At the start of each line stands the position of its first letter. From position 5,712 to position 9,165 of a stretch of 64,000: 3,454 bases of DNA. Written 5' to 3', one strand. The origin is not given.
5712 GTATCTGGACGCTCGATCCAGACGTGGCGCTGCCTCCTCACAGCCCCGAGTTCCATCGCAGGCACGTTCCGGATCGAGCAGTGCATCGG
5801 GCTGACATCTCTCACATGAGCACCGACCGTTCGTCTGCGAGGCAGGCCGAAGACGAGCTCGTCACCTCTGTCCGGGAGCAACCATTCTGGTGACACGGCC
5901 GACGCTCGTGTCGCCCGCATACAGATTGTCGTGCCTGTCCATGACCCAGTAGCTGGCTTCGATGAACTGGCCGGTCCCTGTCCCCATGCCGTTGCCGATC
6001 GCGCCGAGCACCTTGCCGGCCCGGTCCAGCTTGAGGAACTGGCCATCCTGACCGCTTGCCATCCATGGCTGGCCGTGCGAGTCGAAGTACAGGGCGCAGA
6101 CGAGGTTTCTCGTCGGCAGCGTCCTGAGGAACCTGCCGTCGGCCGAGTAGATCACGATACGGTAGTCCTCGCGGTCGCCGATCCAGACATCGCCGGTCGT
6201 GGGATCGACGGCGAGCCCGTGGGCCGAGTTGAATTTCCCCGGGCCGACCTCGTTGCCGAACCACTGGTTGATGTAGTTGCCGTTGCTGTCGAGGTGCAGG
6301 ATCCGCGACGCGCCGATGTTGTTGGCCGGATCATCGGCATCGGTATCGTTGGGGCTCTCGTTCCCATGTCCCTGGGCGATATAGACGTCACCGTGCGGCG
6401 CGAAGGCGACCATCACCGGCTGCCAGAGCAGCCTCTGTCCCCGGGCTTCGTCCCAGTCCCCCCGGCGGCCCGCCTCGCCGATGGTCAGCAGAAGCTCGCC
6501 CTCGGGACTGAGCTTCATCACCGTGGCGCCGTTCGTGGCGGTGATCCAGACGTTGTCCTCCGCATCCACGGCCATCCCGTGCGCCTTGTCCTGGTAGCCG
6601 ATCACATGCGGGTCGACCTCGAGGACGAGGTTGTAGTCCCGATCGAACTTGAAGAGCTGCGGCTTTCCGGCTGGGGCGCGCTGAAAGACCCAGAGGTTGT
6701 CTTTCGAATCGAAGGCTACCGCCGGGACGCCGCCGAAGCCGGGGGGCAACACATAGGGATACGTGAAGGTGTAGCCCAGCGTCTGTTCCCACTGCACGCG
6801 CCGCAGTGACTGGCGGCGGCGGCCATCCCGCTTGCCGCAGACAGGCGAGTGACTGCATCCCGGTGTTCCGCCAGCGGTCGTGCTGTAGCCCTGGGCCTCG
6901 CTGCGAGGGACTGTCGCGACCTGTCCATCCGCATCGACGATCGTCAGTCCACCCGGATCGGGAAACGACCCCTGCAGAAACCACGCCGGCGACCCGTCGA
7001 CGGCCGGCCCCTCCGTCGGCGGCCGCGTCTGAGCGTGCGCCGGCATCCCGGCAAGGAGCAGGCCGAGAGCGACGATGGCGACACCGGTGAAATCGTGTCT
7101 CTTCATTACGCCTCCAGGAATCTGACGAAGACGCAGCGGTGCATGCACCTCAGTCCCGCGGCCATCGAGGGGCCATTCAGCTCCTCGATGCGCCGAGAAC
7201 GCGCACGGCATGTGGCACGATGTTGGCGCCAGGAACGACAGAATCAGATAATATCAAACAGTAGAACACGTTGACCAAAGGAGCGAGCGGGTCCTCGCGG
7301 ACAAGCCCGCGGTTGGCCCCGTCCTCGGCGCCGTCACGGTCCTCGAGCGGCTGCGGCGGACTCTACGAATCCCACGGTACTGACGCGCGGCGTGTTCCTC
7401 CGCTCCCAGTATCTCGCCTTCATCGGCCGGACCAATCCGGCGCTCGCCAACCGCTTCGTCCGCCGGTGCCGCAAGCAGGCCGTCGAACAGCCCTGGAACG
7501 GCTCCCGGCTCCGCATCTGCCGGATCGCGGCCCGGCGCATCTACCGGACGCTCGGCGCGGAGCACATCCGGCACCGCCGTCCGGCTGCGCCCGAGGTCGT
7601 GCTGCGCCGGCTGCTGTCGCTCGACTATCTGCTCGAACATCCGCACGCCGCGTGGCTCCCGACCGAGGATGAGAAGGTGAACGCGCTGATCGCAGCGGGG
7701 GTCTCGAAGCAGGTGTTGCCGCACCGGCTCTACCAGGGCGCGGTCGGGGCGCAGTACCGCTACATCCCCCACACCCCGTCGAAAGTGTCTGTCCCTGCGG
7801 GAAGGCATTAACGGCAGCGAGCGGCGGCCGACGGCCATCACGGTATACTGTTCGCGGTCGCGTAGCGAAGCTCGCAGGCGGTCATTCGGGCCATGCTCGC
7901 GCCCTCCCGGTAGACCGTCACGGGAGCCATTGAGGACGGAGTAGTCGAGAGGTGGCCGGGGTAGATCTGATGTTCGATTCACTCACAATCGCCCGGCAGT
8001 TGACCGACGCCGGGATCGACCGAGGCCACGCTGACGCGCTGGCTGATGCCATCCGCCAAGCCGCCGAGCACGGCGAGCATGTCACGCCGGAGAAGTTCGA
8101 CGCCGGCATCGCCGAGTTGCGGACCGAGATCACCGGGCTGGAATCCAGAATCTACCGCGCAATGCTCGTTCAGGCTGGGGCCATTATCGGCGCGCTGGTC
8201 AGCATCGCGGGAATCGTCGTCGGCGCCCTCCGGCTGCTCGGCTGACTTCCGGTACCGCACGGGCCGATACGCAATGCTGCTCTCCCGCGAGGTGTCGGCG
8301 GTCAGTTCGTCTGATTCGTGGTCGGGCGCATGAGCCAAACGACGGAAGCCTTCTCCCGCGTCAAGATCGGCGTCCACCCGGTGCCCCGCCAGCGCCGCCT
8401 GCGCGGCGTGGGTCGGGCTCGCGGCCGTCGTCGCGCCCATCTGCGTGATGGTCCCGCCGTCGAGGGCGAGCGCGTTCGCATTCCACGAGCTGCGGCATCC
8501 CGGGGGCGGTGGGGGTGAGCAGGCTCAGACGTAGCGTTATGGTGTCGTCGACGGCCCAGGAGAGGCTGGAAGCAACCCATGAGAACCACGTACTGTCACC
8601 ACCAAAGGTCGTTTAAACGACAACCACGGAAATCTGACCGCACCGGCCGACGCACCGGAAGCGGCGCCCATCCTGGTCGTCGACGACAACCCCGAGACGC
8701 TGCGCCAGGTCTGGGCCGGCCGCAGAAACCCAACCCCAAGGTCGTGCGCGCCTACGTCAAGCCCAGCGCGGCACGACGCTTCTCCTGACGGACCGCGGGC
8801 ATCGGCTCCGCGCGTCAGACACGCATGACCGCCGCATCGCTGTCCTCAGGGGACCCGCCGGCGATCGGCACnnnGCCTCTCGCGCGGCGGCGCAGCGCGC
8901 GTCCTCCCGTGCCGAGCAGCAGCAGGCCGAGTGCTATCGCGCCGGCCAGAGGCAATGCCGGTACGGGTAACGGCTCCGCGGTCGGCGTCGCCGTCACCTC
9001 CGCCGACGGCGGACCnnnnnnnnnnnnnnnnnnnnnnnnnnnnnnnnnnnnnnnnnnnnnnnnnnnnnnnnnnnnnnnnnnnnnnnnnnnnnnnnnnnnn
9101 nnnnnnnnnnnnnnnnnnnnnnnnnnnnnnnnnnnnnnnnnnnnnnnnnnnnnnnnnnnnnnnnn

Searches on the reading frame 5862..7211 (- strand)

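Call 23: search_protein_families(library=pfam, proteins=[window:5862-7211:-], max_evalue=0.01)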
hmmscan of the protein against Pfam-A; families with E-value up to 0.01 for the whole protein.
window:5862-7211:- (449 aa): 2 families
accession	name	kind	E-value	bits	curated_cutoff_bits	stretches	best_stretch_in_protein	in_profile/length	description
PF08450.18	SGL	-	1.4e-08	35.1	26.3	1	187-242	161-218/246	SMP-30/Gluconolactonase/LRE-like region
PF01436.27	NHL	-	3.3e-07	30.4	20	1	327-355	1-28/28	NHL repeat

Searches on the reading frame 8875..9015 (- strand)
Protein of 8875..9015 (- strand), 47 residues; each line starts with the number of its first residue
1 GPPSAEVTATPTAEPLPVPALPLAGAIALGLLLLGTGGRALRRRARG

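Call 43: search_protein_families(library=ncbifam, proteins=[window:8875-9015:-], max_evalue=10)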
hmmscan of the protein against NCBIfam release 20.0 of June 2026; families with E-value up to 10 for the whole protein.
seq(47 aa): 1 family
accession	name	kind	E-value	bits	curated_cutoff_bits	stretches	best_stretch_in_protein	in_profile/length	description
TIGR04174.1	IPTL_CTERM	subfamily_domain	0.036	14.4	20.5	1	18-44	1-27/27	IPTL-CTERM sorting domain-containing protein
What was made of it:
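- Tried and rejected: Recognised sorting signal: only a sub-threshold IPTL-CTERM match (call 43).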
